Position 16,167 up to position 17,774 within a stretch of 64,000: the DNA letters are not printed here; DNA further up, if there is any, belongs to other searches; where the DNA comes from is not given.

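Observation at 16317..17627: Secreted protein combining two cohesin-like modules with a C-terminal dockerin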

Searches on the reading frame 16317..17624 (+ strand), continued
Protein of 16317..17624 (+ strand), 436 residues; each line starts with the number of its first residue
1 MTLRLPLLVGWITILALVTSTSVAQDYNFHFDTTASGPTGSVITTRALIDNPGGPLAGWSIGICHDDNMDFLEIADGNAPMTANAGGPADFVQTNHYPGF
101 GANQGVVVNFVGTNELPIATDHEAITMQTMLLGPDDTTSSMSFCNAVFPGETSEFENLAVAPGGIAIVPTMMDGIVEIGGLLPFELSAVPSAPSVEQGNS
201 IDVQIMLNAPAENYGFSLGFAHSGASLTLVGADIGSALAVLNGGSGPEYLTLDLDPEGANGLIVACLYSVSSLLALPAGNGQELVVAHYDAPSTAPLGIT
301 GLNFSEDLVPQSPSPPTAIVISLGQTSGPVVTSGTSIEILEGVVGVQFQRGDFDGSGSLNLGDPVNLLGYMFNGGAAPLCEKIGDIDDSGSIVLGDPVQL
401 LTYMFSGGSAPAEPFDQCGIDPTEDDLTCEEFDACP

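Call 38: search_protein_families(library=pfam, alignment_id=A2, max_evalue=0.01)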
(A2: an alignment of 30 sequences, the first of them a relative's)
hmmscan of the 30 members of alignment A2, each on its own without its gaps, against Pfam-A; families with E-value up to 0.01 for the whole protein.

A. member 1, L026:2882-4318:+ (479 aa): 1 family
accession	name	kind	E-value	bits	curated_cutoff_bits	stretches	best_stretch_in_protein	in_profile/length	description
PF00404.24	Dockerin_1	-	0.0051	17.4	22.9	1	396-443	2-51/57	Dockerin type I domain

B. families by the number of members that match (of 30 scanned): 12 families
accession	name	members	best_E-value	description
PF00404.24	Dockerin_1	11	6.1e-08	Dockerin type I domain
PF13517.12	FG-GAP_3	2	7.9e-49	FG-GAP-like repeat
PF01839.29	FG-GAP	2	6.4e-16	FG-GAP repeat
PF23500.1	DUF7133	2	7.2e-14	Domain of unknown function (DUF7133)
PF01833.30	TIG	2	0.00014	IPT/TIG domain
PF01436.27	NHL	1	6.5e-06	NHL repeat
PF02412.23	TSP_3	1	0.00011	Thrombospondin type 3 repeat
PF13499.12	EF-hand_7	1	0.00014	EF-hand domain pair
PF24435.1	RRM_NFXL1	1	0.0017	NFXL1 RRM-like domain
PF11052.13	Tr-sialidase_C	1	0.0023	Trans-sialidase of Trypanosoma hydrophobic C-terminal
PF25021.1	TEN_NHL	1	0.0028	Teneurin NHL domain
PF00963.24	Cohesin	1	0.0048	Cohesin domain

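Call 51: search_protein_representatives(alignment_id=A1)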
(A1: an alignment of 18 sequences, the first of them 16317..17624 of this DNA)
Query: 18 sequences, 440 profile positions. Proteins with E-value up to 0.001 (for the whole library): 39308; up to 1e-10: 23426; up to 1e-30: 1262. The best 150 are listed.
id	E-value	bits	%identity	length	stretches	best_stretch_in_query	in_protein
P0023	2.1e-194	662.9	-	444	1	1-440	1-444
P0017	5.6e-140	483.5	-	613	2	5-331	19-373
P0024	1.7e-139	482.0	-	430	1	8-439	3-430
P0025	1.7e-137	475.4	-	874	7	350-437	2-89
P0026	3.0e-118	411.9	-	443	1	9-440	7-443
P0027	1.7e-106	373.2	-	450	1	9-440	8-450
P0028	5.3e-106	371.6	-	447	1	5-440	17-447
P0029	1.4e-91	324.1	-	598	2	11-312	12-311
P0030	1.6e-91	323.9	-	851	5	311-435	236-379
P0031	1.8e-90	320.4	-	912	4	339-437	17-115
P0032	7.7e-88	311.7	-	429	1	14-439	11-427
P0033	1.8e-85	303.9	-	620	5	351-439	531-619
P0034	9.5e-85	301.5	-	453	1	10-439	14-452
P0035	1.4e-84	301.0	-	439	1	12-440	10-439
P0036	4.6e-84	299.3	-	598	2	11-316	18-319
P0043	5.8e-79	282.4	-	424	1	5-439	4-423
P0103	2.6e-61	224.3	-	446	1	9-440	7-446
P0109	1.2e-59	218.8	-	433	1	4-440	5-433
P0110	1.3e-59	218.6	-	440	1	9-440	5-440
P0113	3.9e-59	217.1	-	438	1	9-435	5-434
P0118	3.3e-58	214.1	-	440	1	4-440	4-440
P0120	3.7e-58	213.9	-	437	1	12-435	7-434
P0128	4.4e-57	210.4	-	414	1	8-434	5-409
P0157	1.3e-54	202.2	-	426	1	10-436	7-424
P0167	5.1e-54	200.2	-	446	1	4-440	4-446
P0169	1.0e-53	199.2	-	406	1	10-435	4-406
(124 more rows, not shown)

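Call 55: search_protein_families(library=pfam, alignment_id=A5, max_evalue=0.01)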
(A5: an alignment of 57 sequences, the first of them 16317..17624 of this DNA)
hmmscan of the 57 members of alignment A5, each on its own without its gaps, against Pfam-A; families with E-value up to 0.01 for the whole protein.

A. member 1, window:16317-17624:+ (436 aa): 0 families

B. families by the number of members that match (of 57 scanned): 2 families
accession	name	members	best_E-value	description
PF00404.24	Dockerin_1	19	2.3e-05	Dockerin type I domain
PF00963.24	Cohesin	9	1.1e-11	Cohesin domain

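Call 56: search_solved_structures(query=A5, max_evalue=1, show_alignments=0)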
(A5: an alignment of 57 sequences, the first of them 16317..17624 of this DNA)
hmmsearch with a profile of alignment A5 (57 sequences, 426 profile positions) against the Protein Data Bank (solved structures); distinct sequences matched with E-value up to 1: 40.
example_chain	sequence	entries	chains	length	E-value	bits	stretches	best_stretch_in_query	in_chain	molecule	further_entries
2y3n_B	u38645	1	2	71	3.4e-07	32.9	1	340-393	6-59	CELLULOSOMAL FAMILY-48 PROCESSIVE GLYCOSIDE HYDROLASE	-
2mte_A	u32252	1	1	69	9.6e-05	24.8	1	341-394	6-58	Cellulose 1,4-beta-cellobiosidase (reducing end) CelS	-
1daq_A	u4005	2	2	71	9.7e-05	24.8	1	341-394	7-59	ENDOGLUCANASE SS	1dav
3kcp_A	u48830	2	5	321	0.00028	23.3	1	321-390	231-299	Cellulosomal-scaffolding protein A | Cellulosome anchoring protein cohesin region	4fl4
3l8q_A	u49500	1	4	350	0.00038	22.8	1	183-306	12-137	Cellulosomal scaffoldin adaptor protein B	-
6kg9_A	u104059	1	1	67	0.00087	21.7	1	340-391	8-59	And cellulose-binding endoglucanase family 9 CelL ortholog dockerin domain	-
4uyq_B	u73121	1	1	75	0.0013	21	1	337-394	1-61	Cellulosomal scaffoldin adaptor protein B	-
9qfa_A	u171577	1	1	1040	0.0013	21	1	335-394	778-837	Ruminococcus bromii Amy12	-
6kgc_B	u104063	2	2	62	0.0014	21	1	341-391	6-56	And cellulose-binding endoglucanase family 9 CelL ortholog dockerin domain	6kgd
3ul4_B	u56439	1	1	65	0.0014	21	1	340-394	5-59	Cellulosome enzyme, dockerin type I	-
6kge_D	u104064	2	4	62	0.0023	20.3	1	341-391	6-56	And cellulose-binding endoglucanase family 9 CelL ortholog dockerin domain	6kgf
5lxv_A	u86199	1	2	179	0.0029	19.9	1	179-300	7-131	Scaffoldin C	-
4fl4_A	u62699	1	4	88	0.0029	19.9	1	341-394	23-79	Glycoside hydrolase family 9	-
4uyp_B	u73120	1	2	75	0.0038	19.6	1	337-394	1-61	Cellulosomal scaffoldin adaptor protein B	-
5lxv_B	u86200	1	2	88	0.0042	19.4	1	339-394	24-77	Carbohydrate-binding protein WP_009985128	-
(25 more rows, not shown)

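Call 69: find_encoding_contigs(protein=P0026, flank=10000, max_places=2)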
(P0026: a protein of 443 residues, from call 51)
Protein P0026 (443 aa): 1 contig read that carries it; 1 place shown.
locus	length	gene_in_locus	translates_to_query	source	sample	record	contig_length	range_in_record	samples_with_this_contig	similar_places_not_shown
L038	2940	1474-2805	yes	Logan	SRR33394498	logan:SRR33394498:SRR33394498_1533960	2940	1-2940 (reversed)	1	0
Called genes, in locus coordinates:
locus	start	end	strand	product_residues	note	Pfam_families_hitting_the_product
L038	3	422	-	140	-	?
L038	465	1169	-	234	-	-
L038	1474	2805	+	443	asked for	-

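Call 70: find_encoding_contigs(protein=P0032, flank=10000, max_places=2)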
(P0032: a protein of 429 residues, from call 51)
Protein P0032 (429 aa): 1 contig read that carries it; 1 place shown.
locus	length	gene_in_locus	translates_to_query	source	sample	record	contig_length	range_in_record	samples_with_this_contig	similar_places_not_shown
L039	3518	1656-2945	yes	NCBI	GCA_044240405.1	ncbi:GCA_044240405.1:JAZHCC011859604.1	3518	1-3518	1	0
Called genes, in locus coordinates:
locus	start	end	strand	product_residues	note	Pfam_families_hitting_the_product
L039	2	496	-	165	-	?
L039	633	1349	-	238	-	-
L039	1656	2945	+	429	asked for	-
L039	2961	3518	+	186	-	?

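Call 72: find_encoding_contigs(protein=P0027, flank=10000, max_places=2)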
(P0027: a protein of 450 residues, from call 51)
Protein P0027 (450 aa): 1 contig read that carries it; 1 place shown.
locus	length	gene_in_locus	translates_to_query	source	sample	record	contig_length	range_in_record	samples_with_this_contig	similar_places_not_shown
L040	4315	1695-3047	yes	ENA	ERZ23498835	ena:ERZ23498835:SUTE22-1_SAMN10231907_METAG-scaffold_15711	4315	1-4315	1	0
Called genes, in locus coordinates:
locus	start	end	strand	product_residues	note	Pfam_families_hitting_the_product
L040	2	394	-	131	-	?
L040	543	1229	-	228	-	-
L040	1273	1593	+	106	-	-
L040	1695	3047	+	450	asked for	-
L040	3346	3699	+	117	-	PF01258:zf-dskA_traR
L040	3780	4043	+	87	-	PF00364:Biotin_lipoyl (weak)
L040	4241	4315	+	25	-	?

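Call 73: find_encoding_contigs(protein=P0034, flank=10000, max_places=2)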
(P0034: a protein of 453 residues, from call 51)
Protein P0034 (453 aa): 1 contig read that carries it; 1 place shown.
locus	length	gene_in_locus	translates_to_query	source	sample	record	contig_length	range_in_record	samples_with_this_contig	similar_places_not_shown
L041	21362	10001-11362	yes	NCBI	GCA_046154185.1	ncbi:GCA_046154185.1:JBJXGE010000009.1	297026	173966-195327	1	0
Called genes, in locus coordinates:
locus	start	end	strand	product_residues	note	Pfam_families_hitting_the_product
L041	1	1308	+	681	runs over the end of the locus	PF00795:CN_hydrolase, PF02540:NAD_synthase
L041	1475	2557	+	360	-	-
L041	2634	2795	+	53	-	-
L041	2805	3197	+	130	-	-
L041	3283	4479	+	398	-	PF00162:PGK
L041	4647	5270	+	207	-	PF02577:BFN_dom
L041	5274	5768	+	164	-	-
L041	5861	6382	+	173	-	-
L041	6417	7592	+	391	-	PF00266:Aminotran_5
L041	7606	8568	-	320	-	PF00012:HSP70 (weak), PF06723:MreB_Mbl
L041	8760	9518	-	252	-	-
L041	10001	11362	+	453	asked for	-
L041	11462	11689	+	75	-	-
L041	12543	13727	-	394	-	PF00404:Dockerin_1 (weak)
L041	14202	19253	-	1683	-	PF00069:Pkinase, PF07714:PK_Tyr_Ser-Thr (weak), PF13191:AAA_16 (faint), PF13401:AAA_22 (faint), PF00158:Sigma54_activat, PF07728:AAA_5 (weak), PF14532:Sigma54_activ_2, PF25601:AAA_lid_14, +1 more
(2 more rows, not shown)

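Call 74: find_encoding_contigs(protein=P0043, flank=10000, max_places=2)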
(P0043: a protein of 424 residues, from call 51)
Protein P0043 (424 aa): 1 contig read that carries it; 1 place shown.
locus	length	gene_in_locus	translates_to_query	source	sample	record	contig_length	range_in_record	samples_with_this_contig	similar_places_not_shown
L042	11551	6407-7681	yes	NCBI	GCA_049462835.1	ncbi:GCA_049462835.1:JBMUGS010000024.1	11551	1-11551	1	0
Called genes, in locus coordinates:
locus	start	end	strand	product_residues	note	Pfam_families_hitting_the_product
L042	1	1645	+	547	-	PF01618:MotA_ExbB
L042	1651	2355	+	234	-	PF01618:MotA_ExbB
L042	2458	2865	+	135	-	PF02472:ExbD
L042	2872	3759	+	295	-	PF03544:TonB_C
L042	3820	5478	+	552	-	PF14559:TPR_19 (faint), PF07719:TPR_2 (faint), PF13371:TPR_9 (faint), PF00515:TPR_1 (faint), PF13181:TPR_8 (faint), PF13428:TPR_14 (faint), PF24575:TPR_Slam (faint), PF13432:TPR_16, +3 more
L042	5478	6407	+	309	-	PF00932:LTD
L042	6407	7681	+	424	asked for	-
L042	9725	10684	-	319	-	PF02369:Big_1 (faint), PF17210:SdrD_B (faint), PF13715:CarbopepD_reg_2 (faint), PF11974:bMG3 (faint), PF24107:DUF7382 (faint), PF13620:CarboxypepD_reg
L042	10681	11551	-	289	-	PF13620:CarboxypepD_reg (weak), PF10670:DUF4198 (faint), PF13620:CarboxypepD_reg (weak)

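Call 79: search_protein_families(library=pfam, proteins=[P0103, P0109, P0110, P0113, P0118, P0120, P0128, P0157, P0167, P0169], max_evalue=0.01)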
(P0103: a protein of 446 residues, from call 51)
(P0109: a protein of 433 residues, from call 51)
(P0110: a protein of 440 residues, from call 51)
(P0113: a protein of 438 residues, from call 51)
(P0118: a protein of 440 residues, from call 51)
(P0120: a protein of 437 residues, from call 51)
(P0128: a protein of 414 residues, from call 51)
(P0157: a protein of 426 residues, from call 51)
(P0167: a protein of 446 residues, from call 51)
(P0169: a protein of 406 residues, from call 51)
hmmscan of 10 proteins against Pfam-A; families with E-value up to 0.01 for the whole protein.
P0103 (446 aa): 1 family
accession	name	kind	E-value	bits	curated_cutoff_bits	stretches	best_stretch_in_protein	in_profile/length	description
PF00404.24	Dockerin_1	-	0.00035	21.1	22.9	1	360-413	2-56/57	Dockerin type I domain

P0109 (433 aa): 0 families

P0110 (440 aa): 1 family
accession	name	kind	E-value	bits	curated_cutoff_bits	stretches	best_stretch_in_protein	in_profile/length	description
PF00404.24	Dockerin_1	-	0.00033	21.2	22.9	1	355-400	2-48/57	Dockerin type I domain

P0113 (438 aa): 1 family
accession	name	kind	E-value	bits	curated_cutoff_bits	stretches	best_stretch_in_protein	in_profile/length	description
PF00404.24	Dockerin_1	-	4.1e-05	24.1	22.9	1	355-405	2-53/57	Dockerin type I domain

P0118 (440 aa): 0 families

P0120 (437 aa): 0 families

P0128 (414 aa): 2 families
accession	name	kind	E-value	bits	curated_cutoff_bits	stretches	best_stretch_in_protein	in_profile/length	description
PF00963.24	Cohesin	-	0.00027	21.6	24.1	0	186-227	10-53/139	Cohesin domain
PF00404.24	Dockerin_1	-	0.002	18.7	22.9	1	329-381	2-55/57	Dockerin type I domain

P0157 (426 aa): 0 families

P0167 (446 aa): 0 families

P0169 (406 aa): 0 families
